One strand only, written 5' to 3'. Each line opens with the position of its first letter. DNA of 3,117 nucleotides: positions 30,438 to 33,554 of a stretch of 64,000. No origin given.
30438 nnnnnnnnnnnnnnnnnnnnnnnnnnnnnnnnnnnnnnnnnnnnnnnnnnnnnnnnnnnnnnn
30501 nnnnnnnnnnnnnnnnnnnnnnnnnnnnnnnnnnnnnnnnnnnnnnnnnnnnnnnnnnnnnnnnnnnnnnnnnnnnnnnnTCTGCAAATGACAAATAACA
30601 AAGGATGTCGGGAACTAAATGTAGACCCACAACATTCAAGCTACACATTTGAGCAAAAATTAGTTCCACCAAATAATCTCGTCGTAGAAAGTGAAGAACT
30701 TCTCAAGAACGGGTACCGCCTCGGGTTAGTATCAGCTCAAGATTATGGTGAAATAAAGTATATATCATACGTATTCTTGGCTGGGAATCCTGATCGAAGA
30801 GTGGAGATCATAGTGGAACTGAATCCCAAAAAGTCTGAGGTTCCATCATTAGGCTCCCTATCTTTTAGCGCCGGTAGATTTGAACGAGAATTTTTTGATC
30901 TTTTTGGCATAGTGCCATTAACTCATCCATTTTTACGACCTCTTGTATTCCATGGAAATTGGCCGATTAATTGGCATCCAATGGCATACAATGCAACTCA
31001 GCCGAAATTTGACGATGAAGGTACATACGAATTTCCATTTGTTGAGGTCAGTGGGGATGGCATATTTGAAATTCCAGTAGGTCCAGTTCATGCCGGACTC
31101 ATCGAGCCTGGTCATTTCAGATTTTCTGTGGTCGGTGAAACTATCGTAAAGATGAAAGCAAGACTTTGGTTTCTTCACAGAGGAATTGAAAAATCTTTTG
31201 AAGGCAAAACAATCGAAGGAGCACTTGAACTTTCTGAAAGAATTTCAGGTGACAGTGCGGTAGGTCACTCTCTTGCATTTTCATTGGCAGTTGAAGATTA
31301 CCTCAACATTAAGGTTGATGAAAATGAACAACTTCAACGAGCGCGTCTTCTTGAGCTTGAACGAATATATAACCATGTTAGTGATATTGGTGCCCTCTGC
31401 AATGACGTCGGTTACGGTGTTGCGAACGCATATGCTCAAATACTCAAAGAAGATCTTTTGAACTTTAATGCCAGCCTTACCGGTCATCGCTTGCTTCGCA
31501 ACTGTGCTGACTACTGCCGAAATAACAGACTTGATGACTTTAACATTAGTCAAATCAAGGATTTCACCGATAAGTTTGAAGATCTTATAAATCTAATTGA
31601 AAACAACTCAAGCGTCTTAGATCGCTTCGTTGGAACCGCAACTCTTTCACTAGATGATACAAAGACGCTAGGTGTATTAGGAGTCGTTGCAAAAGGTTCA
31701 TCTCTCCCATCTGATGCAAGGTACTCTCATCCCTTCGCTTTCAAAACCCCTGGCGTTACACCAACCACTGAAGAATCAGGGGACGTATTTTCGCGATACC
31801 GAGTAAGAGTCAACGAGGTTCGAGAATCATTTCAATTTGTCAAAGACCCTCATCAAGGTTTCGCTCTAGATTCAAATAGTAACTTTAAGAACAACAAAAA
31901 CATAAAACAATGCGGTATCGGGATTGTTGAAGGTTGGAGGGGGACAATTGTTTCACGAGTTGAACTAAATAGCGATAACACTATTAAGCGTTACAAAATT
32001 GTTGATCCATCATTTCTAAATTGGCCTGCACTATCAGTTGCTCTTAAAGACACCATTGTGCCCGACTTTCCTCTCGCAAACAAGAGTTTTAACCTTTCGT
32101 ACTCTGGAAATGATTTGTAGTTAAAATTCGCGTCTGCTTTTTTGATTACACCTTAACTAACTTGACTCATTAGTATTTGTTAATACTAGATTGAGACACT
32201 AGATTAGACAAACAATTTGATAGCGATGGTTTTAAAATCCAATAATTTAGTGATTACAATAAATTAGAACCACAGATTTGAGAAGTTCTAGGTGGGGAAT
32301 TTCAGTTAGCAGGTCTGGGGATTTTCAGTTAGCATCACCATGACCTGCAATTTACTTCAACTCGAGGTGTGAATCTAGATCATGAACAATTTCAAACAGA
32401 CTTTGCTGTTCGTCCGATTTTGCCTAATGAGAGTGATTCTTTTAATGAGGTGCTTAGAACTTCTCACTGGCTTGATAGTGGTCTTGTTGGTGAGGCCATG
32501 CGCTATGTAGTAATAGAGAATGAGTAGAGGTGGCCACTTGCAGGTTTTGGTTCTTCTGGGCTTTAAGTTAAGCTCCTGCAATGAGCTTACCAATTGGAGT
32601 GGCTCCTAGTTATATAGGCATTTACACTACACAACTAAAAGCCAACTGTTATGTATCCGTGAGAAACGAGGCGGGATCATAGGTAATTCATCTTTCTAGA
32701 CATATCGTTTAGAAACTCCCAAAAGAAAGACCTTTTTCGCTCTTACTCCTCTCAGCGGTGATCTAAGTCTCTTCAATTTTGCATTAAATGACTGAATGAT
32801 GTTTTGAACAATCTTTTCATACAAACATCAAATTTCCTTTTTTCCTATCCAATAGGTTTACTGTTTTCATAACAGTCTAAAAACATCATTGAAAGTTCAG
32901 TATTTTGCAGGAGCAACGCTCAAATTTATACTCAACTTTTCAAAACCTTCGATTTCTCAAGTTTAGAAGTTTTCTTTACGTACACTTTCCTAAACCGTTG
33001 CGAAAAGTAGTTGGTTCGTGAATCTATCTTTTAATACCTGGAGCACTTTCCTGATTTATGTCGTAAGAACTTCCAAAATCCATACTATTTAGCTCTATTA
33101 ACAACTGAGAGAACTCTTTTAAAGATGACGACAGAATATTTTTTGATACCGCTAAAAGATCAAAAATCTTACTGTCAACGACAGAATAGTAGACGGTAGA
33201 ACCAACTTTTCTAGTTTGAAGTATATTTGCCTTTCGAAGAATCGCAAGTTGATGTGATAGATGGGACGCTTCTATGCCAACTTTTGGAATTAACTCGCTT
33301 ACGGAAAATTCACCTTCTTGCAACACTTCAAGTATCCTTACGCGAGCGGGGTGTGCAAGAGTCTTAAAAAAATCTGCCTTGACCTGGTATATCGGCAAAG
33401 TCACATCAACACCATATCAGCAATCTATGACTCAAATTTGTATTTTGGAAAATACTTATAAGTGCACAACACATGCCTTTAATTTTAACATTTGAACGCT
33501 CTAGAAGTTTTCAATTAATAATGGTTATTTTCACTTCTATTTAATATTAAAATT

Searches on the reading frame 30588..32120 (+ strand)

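Call 10: search_protein_families(library=pfam, proteins=[window:30588-32120:+])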
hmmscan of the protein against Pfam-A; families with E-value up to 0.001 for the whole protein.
window:30588-32120:+ (510 aa): 3 families
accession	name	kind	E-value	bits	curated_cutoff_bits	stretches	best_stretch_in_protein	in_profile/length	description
PF00346.24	Complex1_49kDa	-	2.1e-20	73.4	24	1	273-420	1-154/271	Respiratory-chain NADH dehydrogenase, 49 Kd subunit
PF00329.25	Complex1_30kDa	-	5.8e-11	43.5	22.5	1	45-132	26-114/124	Respiratory-chain NADH dehydrogenase, 30 Kd subunit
PF00374.24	NiFeSe_Hases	-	5.3e-06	26.1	25.8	1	198-264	1-67/508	Nickel-dependent hydrogenase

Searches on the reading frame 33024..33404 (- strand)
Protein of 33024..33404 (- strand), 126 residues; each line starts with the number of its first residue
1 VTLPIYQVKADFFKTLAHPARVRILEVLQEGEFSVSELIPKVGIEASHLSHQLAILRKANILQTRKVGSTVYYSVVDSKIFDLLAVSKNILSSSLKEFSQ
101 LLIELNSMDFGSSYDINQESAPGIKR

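Call 10: search_protein_families(library=pfam, proteins=[window:33024-33404:-])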
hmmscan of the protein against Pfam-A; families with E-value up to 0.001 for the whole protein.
window:33024-33404:- (126 aa): 2 families
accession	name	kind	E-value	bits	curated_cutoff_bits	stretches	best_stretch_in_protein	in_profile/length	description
PF01022.26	HTH_5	-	2.3e-10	40.6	22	1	18-63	1-46/47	Bacterial regulatory protein, arsR family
PF12840.13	HTH_20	-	1.8e-07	31.5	27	1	16-62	1-48/51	Helix-turn-helix domain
